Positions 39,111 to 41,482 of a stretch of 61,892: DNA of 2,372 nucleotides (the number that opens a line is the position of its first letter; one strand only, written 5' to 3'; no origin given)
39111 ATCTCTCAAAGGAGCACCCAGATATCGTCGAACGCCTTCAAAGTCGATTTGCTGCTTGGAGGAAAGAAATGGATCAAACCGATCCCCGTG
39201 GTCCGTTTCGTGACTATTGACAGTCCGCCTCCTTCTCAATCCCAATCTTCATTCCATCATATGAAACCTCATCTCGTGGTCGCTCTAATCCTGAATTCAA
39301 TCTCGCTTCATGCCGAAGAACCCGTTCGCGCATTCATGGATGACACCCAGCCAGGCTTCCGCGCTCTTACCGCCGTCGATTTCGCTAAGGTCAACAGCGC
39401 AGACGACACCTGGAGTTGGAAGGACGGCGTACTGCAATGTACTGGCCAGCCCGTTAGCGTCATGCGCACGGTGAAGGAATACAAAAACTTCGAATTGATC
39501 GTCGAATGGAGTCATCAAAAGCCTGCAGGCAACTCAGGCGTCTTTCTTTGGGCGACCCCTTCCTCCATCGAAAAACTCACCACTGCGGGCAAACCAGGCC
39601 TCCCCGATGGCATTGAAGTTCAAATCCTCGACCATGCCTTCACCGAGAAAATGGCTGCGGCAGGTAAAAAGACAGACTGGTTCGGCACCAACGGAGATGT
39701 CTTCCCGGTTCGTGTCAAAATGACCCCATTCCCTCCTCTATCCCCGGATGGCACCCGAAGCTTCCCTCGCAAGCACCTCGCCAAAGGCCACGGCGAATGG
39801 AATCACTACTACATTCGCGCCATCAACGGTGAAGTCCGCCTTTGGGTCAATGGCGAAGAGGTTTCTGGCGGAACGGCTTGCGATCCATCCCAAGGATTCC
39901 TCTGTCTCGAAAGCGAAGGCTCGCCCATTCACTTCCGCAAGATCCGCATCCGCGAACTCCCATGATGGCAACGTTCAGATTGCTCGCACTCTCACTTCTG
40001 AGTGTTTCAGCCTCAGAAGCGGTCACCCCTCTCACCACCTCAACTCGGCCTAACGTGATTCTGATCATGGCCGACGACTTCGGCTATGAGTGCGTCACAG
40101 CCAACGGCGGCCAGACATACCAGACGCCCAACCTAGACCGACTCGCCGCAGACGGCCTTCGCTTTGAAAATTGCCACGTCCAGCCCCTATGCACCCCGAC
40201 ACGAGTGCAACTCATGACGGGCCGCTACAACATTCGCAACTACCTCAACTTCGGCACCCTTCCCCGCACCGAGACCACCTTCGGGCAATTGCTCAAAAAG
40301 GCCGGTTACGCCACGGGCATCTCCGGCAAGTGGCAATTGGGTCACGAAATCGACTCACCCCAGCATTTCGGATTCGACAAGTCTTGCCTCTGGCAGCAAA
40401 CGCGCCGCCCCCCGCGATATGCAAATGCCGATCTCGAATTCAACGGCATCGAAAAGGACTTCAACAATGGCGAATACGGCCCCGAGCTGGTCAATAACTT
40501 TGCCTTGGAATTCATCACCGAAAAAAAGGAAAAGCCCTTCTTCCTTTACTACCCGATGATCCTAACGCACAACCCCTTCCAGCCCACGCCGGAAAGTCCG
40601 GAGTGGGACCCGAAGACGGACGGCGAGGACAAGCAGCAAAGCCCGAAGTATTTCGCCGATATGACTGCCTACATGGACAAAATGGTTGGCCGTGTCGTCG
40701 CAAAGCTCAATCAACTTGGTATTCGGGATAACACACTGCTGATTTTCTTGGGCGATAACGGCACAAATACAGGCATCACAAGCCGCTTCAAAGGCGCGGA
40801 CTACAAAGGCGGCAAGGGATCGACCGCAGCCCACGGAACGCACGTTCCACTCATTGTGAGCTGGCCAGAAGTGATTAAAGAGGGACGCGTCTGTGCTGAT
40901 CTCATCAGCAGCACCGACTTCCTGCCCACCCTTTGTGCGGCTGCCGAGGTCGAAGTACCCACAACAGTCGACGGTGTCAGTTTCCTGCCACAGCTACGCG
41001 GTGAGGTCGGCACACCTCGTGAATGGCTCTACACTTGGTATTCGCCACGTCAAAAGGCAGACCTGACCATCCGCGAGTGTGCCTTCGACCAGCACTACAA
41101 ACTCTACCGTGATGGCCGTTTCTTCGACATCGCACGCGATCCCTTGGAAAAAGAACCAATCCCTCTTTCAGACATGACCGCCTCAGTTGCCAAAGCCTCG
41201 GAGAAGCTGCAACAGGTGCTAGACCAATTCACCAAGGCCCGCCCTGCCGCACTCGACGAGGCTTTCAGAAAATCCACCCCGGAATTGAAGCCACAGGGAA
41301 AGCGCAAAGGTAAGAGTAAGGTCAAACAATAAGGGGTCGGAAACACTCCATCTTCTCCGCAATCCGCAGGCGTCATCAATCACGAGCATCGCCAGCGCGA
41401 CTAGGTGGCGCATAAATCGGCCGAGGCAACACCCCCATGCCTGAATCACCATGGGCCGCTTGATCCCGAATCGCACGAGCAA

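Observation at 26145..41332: Sulfatase / giant dehydrogenase / DUF1080 island: candidate periplasmic oxidative glycan-cleavage system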

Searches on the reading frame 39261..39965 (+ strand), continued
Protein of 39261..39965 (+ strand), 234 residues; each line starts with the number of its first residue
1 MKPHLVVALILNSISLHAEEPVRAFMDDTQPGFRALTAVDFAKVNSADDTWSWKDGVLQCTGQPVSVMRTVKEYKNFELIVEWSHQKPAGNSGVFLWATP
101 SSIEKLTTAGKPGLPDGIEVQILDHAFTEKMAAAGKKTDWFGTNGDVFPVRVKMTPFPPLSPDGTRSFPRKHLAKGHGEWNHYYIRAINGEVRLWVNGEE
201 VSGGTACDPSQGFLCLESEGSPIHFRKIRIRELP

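Call 65: search_solved_structures(query=A4, max_evalue=0.01, show_alignments=5)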
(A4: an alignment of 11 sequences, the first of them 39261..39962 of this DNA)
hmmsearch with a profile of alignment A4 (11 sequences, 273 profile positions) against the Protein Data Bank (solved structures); distinct sequences matched with E-value up to 0.01: 14.
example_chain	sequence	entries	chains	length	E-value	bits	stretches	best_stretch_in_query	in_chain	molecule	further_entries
4jqt_A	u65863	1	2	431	5.8e-47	163.5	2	52-242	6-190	putative glycosyl hydrolase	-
3h3l_A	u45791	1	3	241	5.4e-24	88.1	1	50-209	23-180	PUTATIVE SUGAR HYDROLASE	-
8rr2_A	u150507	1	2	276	3.5e-23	85.5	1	46-212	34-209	3-keto-disaccharide hydrolase domain-containing protein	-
8tda_A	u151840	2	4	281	7.7e-23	84.4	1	45-212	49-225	Probable secreted glycosyl hydrolase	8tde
3osd_A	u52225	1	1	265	8.3e-23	84.3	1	46-212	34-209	putative glycosyl hydrolase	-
9fbe_B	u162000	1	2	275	3.1e-22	82.4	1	46-212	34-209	Probable secreted glycosyl hydrolase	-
3nmb_A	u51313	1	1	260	6e-21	78.2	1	48-212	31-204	putative sugar hydrolase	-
8v31_A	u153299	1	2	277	1e-20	77.4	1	49-214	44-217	Glycosyl hydrolase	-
3u1x_A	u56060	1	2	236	1.2e-20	77.2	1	47-243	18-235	putative glycosyl hydrolase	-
4hxc_A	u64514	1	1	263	9.2e-20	74.3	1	45-213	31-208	putative glycosyl hydrolase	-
3hbk_A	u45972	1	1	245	6e-18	68.3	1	51-243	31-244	putative glycosyl hydrolase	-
3s5q_A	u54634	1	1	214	1.5e-15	60.5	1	56-211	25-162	Putative glycosylhydrolase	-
3imm_A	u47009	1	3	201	5.8e-15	58.5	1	63-210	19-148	Putative secreted glycosylhydrolase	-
4qhz_A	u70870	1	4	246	1e-12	51.2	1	48-119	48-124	putative glycosyl hydrolase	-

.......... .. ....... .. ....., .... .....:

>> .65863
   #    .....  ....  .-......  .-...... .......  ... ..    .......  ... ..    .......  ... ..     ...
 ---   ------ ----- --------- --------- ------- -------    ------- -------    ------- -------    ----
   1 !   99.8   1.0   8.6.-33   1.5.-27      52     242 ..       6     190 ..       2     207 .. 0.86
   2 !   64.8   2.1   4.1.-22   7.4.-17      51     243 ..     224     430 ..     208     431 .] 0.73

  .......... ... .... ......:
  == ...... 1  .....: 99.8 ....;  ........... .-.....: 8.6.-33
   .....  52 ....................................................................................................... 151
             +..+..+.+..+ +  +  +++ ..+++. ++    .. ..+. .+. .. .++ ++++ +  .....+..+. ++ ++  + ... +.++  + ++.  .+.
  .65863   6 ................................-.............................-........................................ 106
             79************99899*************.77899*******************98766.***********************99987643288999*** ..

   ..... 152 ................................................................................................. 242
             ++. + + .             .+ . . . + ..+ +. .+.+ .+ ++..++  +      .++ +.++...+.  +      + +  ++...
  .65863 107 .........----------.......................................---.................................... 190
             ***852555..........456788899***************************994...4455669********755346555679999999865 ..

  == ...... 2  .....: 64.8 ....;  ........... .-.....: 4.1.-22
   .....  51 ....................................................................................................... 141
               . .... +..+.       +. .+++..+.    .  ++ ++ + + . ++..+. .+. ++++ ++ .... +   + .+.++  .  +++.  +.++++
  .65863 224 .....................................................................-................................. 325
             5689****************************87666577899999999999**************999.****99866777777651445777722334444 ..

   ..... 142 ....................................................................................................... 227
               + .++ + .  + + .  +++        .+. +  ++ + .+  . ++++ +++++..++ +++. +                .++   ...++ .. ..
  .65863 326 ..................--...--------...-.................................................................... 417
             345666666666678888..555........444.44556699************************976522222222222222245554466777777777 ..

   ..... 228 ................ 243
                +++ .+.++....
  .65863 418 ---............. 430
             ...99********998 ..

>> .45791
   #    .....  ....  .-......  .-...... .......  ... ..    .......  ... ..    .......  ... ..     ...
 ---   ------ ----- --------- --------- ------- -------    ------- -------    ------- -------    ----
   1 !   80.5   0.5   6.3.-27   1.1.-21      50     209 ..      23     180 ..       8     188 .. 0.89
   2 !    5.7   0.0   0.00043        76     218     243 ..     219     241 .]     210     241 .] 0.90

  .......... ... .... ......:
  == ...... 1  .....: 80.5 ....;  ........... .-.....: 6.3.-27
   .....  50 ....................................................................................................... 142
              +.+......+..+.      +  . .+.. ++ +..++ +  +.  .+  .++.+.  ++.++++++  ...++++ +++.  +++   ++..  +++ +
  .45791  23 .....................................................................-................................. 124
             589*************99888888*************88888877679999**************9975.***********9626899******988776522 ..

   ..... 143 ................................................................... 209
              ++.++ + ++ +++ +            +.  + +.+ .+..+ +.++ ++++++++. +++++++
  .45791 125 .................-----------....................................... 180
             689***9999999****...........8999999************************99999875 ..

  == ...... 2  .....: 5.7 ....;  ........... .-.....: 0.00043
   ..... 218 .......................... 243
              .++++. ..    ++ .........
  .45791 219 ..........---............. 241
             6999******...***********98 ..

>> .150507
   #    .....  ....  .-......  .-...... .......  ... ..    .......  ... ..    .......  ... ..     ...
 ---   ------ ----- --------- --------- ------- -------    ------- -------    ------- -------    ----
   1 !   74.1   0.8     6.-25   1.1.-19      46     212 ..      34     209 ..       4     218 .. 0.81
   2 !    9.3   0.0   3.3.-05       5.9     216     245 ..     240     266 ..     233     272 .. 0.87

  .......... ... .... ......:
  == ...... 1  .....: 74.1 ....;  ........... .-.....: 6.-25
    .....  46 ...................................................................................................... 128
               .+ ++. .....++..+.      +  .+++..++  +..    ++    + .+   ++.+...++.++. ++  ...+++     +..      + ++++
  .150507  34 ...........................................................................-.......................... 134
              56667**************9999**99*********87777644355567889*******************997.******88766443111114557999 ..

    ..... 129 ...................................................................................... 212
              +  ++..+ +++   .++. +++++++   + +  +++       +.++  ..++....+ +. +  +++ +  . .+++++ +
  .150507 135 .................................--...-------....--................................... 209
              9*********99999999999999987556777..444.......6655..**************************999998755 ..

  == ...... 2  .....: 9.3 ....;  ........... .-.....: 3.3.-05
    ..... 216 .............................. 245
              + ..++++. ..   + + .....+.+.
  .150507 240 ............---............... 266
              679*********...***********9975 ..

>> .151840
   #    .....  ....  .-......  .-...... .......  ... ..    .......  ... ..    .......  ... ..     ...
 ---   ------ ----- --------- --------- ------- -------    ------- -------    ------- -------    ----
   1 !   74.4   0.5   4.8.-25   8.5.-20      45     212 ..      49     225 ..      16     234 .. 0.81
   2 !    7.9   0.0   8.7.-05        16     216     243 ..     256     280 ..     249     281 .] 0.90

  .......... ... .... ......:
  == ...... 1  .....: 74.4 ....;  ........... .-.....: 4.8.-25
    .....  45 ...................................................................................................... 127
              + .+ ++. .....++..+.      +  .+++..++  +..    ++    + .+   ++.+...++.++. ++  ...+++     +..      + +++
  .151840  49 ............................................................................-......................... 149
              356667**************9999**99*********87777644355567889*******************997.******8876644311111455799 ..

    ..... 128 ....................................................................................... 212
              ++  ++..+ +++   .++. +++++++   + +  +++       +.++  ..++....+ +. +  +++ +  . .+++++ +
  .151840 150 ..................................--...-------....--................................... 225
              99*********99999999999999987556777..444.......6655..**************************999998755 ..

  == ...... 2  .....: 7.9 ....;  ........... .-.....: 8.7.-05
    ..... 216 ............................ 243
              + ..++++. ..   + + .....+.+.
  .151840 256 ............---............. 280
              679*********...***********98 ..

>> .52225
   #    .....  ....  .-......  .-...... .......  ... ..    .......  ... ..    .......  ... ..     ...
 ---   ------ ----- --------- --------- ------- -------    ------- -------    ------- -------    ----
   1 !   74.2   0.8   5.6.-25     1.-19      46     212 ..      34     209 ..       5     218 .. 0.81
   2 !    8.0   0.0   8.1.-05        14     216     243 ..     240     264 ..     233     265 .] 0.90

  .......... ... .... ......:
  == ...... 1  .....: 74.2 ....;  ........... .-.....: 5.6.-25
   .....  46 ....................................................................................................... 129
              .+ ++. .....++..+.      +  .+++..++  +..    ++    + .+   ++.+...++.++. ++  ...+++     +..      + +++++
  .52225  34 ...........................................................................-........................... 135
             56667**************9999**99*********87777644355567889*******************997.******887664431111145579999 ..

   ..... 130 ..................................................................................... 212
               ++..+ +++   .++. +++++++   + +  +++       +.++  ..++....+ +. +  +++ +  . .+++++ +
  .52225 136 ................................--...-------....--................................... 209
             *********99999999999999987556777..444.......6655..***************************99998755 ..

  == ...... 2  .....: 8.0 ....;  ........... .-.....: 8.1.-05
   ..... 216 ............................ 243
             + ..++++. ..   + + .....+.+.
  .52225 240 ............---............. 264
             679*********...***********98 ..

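Call 97: find_encoding_contigs(protein=P0131, flank=10000, max_places=1)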
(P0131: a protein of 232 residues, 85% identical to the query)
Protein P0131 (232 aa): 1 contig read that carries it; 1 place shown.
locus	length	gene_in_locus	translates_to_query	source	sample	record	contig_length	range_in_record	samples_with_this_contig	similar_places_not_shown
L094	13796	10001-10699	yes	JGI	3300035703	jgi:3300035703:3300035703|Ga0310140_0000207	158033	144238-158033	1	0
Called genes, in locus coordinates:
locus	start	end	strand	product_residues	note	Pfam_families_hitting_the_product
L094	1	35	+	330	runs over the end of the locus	PF01408:GFO_IDH_MocA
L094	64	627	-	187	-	-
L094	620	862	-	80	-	PF18993:Rv0078B (weak)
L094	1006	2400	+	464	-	PF01408:GFO_IDH_MocA, PF19051:GFO_IDH_MocA_C2 (weak)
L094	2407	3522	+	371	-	PF10282:Lactonase, PF08450:SGL (faint)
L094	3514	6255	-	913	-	PF01011:PQQ (faint), PF13360:PQQ_2, PF13570:Beta-prop_ACSF4, PF13360:PQQ_2, PF13570:Beta-prop_ACSF4 (weak)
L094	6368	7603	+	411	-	-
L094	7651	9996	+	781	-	PF07635:PSCyt1, PF07583:PSCyt2, PF07587:PSD1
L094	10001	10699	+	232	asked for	PF06439:3keto-disac_hyd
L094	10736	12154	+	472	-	PF07394:DUF1501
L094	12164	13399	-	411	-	PF00155:Aminotran_1_2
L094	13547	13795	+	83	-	?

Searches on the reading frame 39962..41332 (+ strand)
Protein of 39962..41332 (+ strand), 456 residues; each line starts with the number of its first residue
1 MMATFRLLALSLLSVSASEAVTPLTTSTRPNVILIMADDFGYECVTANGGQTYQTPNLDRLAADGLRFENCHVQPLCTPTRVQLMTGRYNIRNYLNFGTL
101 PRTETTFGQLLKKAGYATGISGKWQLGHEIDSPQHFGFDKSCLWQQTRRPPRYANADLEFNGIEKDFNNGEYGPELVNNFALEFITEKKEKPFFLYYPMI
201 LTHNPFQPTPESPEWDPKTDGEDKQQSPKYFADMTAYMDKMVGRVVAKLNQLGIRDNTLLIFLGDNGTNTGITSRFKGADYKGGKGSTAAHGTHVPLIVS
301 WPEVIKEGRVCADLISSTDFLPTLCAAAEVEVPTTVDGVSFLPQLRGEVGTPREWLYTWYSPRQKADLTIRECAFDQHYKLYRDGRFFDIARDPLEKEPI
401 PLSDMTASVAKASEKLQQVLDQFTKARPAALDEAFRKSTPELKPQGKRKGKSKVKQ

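Call 6: search_protein_families(library=pfam, proteins=[window:39962-41332:+], max_evalue=0.01)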
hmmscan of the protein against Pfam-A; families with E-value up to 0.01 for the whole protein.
window:39962-41332:+ (456 aa): 3 families
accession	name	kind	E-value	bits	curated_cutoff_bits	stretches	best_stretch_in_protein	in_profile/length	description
PF00884.28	Sulfatase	-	1.2e-55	189.4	25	1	30-329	1-300/301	Sulfatase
PF16347.10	SGSH_C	-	4.5e-13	50.1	29.3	1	293-415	16-147/154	N-sulphoglucosamine sulphohydrolase, C-terminal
PF01663.27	Phosphodiest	-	2.4e-05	24.5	23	1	149-270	121-223/342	Type I phosphodiesterase / nucleotide pyrophosphatase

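Call 7: search_protein_families(library=ncbifam, proteins=[window:39962-41332:+], max_evalue=0.01)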
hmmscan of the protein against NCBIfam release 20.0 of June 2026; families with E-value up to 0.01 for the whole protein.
window:39962-41332:+ (456 aa): 7 families
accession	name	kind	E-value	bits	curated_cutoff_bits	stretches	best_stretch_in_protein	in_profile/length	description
NF010322.0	PRK13759.1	equivalog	1.2e-40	139.4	481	2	224-401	264-437/486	arylsulfatase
TIGR03417.1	chol_sulfatase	equivalog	3.4e-35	121.9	433.45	2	28-139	1-113/500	choline-sulfatase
NF045661.1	HdlasePehA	equivalog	9.9e-26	90.4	900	2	225-355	279-400/506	phosphoric/sulfuric ester hydrolase PehA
NF052527.1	Mn_arylsulf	exception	1.7e-15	56.9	850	2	29-143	1-117/479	manganese-dependent arylsulfatase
NF053595.1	LptchSynLtaSGpos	equivalog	7.2e-06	24.8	970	1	186-326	388-524/626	lipoteichoic acid synthase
NF038282.1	LapC_YejM_PbgA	exception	0.0013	17.2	825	1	221-324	404-496/584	LPS biosynthesis-modulating metalloenzyme YejM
NF051873.1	AlkPhosPhoY32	equivalog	0.0041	15.7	1000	1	277-339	476-536/539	alkaline phosphatase PhoY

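Call 45: search_solved_structures(query=window:39962-41329:+, max_evalue=1e-20)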
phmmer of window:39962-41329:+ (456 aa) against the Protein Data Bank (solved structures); distinct sequences matched with E-value up to 1e-20: 52.
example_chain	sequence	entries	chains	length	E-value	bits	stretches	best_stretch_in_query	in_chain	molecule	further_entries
9fo1_A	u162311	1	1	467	1.4e-55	192.2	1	29-362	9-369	k-carrageenan sulfatase S1_16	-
6prm_A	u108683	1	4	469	1e-44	156.3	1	27-366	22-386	exo-4S-kappa carrageenan S1 sulfatase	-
6psm_A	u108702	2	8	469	1.2e-43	152.8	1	27-366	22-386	exo-4S-kappa carrageenan S1 sulfatase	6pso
6bia_A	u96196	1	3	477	7.1e-41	143.6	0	158-404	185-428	Sulfatase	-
5g2v_A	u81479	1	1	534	1.9e-40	142.2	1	27-211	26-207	N-ACETYLGLUCOSAMINE-6-SULFATASE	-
7stt_A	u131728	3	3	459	2.1e-39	138.8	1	27-417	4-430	N-acetylgalactosamine-6-sulfatase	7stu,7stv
1e33_P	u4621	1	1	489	5.7e-39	137.4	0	186-380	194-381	Arylsulfatase A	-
1e2s_P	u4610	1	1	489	5.8e-39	137.3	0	186-380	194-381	Arylsulfatase A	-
6b0k_A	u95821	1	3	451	6.4e-39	137.2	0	158-404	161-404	Iota-carrageenan sulfatase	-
6b0j_A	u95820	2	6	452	6.5e-39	137.2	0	158-404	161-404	Iota-carrageenan sulfatase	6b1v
1e3c_P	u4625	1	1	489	7.7e-39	136.9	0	186-380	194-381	Arylsulfatase A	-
1e1z_P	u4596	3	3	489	7.8e-39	136.9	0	186-380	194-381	Arylsulfatase A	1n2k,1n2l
1auk_A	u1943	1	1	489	1.5e-38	136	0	186-380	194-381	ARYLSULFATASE A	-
8eg3_A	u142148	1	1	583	1.2e-35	126.5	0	27-134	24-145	Steryl-sulfatase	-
1p49_A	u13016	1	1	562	1.5e-35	126.1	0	27-135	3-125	STERYL-SULFATASE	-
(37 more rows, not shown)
